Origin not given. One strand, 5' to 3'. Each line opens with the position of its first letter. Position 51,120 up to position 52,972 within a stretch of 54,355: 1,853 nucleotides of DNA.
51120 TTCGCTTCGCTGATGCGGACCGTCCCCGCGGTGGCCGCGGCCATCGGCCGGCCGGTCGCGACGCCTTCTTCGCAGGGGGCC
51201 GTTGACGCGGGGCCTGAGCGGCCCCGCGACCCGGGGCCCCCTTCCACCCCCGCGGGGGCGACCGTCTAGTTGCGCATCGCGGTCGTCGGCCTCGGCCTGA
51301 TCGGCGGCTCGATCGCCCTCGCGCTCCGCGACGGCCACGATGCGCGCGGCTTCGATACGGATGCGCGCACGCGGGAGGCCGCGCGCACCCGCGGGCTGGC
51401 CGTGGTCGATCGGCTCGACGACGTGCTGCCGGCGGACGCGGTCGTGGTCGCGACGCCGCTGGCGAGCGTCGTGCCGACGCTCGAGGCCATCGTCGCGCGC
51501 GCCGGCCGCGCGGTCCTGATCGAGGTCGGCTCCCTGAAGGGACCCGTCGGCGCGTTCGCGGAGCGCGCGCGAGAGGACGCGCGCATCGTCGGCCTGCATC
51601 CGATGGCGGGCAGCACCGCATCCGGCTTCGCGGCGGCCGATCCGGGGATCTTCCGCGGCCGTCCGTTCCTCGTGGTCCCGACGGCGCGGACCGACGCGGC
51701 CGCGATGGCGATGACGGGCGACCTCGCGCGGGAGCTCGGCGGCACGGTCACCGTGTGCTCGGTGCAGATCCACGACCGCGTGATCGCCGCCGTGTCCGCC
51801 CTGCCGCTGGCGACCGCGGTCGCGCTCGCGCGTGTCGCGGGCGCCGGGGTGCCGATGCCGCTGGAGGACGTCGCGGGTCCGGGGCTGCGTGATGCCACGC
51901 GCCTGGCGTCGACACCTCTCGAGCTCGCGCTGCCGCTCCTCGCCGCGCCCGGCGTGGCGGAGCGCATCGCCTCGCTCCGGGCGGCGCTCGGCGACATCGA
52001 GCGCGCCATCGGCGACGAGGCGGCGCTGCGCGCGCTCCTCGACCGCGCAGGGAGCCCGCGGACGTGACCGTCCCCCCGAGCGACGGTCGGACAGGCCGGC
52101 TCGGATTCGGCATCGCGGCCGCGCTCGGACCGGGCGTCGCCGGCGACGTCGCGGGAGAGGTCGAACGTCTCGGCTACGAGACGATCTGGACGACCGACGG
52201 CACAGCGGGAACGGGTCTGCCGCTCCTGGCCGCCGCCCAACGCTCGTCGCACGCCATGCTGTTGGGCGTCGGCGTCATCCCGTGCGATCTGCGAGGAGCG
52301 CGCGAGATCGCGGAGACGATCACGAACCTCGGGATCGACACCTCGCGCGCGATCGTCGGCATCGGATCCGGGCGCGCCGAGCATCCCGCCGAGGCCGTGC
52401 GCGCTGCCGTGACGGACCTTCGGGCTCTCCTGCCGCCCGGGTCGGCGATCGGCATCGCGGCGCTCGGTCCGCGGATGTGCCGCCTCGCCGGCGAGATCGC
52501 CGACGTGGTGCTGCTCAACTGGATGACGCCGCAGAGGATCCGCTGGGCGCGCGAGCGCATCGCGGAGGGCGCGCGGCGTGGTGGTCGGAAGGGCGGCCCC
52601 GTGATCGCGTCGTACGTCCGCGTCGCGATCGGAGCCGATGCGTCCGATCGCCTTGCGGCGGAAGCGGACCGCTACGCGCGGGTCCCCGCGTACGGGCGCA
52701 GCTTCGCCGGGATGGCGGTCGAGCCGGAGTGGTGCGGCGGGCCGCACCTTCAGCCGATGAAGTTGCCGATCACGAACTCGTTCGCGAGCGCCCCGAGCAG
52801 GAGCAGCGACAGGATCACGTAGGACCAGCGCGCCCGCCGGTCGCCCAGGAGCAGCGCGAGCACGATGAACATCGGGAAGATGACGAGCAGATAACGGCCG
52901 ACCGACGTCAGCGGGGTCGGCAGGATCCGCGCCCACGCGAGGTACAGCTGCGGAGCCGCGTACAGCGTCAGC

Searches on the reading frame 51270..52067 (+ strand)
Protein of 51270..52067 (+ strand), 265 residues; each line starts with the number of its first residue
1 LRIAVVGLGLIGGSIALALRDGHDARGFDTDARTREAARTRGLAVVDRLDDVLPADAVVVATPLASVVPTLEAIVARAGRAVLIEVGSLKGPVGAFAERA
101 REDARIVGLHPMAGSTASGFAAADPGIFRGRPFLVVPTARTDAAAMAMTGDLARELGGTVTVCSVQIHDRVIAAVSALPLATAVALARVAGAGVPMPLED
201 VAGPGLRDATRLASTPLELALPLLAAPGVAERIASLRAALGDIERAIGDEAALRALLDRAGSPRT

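Call 47: search_protein_families(library=ncbifam, proteins=[window:51270-52067:+], max_evalue=0.00001)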
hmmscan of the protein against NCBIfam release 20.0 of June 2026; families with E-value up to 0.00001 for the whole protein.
window:51270-52067:+ (265 aa): 16 families
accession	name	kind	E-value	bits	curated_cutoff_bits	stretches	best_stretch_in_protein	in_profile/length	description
NF005650.0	PRK07417.1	equivalog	5.4e-40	137.4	290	1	1-257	2-268/281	prephenate/arogenate dehydrogenase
NF005108.0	PRK06545.1-6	equivalog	2.1e-35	122.3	327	1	3-219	13-234/321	prephenate dehydrogenase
NF005111.0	PRK06545.2-3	equivalog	3.5e-31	108.5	344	1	3-258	16-276/371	prephenate dehydrogenase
NF011381.1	PRK14806.1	equivalog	2.6e-29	102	902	1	2-260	5-277/733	bifunctional prephenate dehydrogenase/3-phosphoshikimate 1-carboxyvinyltransferase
NF006307.0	PRK08507.1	equivalog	7.2e-28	97.5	295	1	1-214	1-218/275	prephenate dehydrogenase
NF005107.0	PRK06545.1-5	equivalog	1e-27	97.1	414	1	2-216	4-229/367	prephenate dehydrogenase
NF005694.0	PRK07502.1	equivalog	9.7e-25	87.4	409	1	2-215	8-232/310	prephenate/arogenate dehydrogenase family protein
NF005112.0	PRK06545.2-4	subfamily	1.2e-24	87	294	1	2-251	4-254/356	prephenate dehydrogenase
NF005105.0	PRK06545.1-3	equivalog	8.5e-24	84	524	1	3-260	5-278/367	prephenate dehydrogenase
NF005109.0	PRK06545.2-1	equivalog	3.2e-23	82.4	397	1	2-246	2-248/361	prephenate dehydrogenase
NF005110.0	PRK06545.2-2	equivalog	5.2e-19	68.7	385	1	3-230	73-304/423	prephenate dehydrogenase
NF005106.0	PRK06545.1-4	equivalog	3e-18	66.2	569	1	3-248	4-262/363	prephenate dehydrogenase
NF005104.0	PRK06545.1-1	equivalog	4.6e-16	58.9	713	1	2-215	4-227/366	prephenate dehydrogenase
NF006409.0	PRK08655.1-3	equivalog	5.4e-13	49.1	310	1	1-204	1-200/290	prephenate dehydrogenase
NF005113.0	PRK06545.2-5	equivalog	8.5e-09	34.8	497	0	1-139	1-140/378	prephenate dehydrogenase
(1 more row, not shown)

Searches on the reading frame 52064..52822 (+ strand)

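Call 47: search_protein_families(library=ncbifam, proteins=[window:52064-52822:+], max_evalue=0.00001)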
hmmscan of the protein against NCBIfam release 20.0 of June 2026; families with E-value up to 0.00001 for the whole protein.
window:52064-52822:+ (252 aa): 7 families
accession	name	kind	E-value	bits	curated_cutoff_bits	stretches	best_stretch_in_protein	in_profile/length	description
TIGR03841.1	F420_Rv3093c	subfamily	1.2e-17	64.2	213.65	1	116-215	137-236/298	LLM class F420-dependent oxidoreductase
TIGR03620.1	F420_MSMEG_4141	subfamily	3.8e-17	62.5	219.8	1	26-213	20-209/280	TIGR03620 family F420-dependent LLM class oxidoreductase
NF002619.0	PRK02271.1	equivalog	5.2e-13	49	276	1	130-195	155-221/329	5,10-methylenetetrahydromethanopterin reductase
TIGR03555.1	F420_mer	equivalog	2.7e-10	40.1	348.7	1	128-195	152-220/325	5,10-methylenetetrahydromethanopterin reductase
TIGR03617.1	F420_MSMEG_2256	subfamily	2.5e-09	36.5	278.15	1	128-211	141-227/318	TIGR03617 family F420-dependent LLM class oxidoreductase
TIGR03559.1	F420_Rv3520c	subfamily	1.5e-08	34.1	335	0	129-198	166-237/325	LLM class F420-dependent oxidoreductase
TIGR03564.1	F420_MSMEG_4879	subfamily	2.6e-08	33.8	234.25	1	128-212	139-226/265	TIGR03564 family F420-dependent LLM class oxidoreductase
